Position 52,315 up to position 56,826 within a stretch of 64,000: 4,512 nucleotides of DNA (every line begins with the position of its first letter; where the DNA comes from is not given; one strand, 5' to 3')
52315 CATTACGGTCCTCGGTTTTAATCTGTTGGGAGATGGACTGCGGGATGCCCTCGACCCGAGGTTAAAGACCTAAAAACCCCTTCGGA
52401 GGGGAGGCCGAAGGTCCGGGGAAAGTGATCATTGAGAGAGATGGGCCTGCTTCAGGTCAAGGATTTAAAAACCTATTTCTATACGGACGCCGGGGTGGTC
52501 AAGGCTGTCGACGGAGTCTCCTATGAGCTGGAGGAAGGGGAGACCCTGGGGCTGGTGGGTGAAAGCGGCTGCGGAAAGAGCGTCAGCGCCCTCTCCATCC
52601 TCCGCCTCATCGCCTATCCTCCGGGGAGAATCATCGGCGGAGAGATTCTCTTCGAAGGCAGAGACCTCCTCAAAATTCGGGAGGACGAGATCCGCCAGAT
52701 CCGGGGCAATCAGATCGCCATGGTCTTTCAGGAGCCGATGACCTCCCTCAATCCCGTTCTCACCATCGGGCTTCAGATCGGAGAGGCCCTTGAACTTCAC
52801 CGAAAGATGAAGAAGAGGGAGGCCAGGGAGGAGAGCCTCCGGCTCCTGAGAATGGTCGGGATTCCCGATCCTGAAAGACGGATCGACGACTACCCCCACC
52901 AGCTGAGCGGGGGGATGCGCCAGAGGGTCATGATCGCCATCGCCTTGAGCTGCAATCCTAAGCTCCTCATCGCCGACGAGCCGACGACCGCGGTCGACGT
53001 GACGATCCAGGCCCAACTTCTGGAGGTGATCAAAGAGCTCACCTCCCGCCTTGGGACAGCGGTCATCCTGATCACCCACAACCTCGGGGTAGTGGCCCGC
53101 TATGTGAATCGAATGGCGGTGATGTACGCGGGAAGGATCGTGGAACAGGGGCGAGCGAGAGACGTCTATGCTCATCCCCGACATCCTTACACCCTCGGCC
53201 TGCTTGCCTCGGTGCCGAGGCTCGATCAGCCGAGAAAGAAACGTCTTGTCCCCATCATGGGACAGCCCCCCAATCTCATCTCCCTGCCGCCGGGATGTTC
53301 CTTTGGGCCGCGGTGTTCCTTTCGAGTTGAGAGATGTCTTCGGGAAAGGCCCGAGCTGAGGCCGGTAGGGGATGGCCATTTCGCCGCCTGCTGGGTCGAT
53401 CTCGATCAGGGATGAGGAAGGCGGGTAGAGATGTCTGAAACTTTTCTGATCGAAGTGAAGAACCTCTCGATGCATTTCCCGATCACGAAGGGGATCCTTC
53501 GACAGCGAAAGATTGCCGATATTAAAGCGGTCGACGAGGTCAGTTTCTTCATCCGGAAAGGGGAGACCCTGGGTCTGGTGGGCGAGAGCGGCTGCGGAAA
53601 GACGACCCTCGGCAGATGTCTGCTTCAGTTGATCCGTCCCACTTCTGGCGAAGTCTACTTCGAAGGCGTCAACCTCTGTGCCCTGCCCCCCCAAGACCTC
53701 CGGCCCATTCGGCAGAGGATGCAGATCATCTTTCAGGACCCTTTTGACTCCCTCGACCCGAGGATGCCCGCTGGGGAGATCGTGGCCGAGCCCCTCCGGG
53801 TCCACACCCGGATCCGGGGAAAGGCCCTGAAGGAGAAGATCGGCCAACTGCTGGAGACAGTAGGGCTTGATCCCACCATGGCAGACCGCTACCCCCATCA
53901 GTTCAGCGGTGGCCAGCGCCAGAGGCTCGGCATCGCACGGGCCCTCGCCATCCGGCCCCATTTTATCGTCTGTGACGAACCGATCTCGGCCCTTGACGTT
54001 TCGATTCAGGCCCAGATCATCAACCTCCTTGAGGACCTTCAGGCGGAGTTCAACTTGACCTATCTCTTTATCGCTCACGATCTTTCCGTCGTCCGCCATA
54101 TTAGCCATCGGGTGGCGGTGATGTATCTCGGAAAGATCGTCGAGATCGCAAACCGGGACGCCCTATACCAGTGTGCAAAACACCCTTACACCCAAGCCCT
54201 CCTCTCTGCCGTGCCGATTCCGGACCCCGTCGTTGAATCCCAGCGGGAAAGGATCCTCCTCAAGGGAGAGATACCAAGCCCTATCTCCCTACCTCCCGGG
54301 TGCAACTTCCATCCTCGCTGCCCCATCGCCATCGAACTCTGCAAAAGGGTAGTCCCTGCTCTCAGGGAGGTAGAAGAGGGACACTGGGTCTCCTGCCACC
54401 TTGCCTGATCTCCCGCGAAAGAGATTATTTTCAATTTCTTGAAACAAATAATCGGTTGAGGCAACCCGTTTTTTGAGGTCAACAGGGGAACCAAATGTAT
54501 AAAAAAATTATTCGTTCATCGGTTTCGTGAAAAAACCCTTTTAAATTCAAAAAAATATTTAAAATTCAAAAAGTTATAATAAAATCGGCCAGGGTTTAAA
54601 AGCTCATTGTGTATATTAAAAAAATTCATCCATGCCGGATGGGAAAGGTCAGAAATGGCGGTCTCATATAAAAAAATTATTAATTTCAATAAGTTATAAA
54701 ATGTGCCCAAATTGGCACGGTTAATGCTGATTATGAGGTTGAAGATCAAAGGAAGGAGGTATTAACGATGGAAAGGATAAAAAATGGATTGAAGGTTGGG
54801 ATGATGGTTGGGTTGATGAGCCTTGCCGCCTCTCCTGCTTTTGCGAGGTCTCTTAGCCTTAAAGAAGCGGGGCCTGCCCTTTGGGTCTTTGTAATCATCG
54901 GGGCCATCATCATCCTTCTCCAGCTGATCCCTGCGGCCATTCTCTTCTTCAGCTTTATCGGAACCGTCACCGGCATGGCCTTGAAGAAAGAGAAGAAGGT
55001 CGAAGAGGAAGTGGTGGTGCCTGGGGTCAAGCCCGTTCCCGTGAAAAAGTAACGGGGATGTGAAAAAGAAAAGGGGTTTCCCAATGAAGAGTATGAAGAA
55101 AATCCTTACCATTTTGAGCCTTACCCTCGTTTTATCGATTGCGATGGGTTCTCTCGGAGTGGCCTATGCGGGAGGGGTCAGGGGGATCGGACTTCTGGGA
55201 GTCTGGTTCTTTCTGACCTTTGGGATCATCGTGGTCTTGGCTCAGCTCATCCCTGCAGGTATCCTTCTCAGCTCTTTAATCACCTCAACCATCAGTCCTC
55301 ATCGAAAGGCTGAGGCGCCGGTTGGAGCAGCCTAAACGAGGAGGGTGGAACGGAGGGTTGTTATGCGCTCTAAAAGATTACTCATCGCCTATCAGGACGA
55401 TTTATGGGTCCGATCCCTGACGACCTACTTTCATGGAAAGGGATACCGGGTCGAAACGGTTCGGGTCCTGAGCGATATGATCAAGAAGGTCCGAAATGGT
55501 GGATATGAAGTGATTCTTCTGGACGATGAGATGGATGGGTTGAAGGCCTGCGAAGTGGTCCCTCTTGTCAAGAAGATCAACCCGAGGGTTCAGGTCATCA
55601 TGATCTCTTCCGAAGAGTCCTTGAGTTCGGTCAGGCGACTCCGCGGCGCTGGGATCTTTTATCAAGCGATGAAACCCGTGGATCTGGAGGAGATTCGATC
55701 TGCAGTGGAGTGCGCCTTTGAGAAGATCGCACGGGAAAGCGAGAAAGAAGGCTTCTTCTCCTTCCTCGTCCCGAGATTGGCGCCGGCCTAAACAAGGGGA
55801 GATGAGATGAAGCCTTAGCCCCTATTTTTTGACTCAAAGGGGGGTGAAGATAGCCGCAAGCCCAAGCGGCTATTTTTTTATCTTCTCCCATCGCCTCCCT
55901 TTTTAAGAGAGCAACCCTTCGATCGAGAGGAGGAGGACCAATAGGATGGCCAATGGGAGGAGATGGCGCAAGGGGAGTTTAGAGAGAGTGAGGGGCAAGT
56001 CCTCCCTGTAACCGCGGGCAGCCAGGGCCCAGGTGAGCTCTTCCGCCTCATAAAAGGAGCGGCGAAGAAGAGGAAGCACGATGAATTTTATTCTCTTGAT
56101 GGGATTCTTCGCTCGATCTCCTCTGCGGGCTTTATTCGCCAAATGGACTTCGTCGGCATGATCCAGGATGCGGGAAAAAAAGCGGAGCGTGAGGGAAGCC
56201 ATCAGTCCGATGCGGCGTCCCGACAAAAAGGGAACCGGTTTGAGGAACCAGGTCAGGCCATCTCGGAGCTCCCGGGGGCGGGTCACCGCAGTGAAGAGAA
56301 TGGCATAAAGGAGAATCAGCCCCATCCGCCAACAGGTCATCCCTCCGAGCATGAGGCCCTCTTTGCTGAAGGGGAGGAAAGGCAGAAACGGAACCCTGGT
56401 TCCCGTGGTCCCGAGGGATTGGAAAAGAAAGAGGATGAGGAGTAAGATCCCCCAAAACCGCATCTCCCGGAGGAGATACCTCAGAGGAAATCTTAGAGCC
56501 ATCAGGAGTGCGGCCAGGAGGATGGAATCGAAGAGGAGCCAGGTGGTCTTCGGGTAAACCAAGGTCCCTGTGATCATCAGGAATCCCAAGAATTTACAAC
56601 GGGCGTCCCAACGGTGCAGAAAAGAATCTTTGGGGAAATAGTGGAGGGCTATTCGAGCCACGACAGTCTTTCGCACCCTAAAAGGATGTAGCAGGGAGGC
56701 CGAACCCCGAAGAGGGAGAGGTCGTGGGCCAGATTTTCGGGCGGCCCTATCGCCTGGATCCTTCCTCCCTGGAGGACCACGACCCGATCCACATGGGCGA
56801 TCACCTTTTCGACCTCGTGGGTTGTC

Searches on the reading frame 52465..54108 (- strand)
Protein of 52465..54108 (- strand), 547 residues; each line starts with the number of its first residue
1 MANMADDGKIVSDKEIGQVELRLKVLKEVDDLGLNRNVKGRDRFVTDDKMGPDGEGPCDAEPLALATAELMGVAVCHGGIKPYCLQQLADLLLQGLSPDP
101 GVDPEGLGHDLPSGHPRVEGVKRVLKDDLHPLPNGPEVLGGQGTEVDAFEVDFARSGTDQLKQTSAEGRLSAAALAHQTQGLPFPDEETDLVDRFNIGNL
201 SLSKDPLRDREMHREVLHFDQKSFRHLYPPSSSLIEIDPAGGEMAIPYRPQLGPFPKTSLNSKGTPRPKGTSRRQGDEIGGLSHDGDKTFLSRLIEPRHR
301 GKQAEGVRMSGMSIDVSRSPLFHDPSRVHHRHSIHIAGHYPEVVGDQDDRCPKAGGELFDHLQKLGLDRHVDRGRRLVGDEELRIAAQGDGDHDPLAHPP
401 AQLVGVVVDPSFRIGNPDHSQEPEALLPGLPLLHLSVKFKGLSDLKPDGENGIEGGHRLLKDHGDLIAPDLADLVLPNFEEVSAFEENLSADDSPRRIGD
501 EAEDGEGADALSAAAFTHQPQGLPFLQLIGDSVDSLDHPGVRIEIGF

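Call 17: find_encoding_contigs(protein=window:52465-54108:-, flank=10000, max_places=1)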
Protein window:52465-54108:- (547 aa): no gene with exactly this product is on record in the collection.

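Call 71: search_protein_families(library=pfam, proteins=[window:52465-54108:-], max_evalue=0.00001)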
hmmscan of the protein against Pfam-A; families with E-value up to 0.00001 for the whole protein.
window:52465-54108:- (547 aa): 0 families

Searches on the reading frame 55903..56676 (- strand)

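Call 37: search_protein_families(library=pfam, proteins=[window:55903-56676:-], max_evalue=0.001)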
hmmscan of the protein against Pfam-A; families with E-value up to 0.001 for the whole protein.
window:55903-56676:- (257 aa): 1 family
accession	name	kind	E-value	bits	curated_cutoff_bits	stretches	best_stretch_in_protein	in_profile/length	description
PF02361.21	CbiQ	-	1.1e-21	77.9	25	1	17-225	2-210/216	Cobalt transport protein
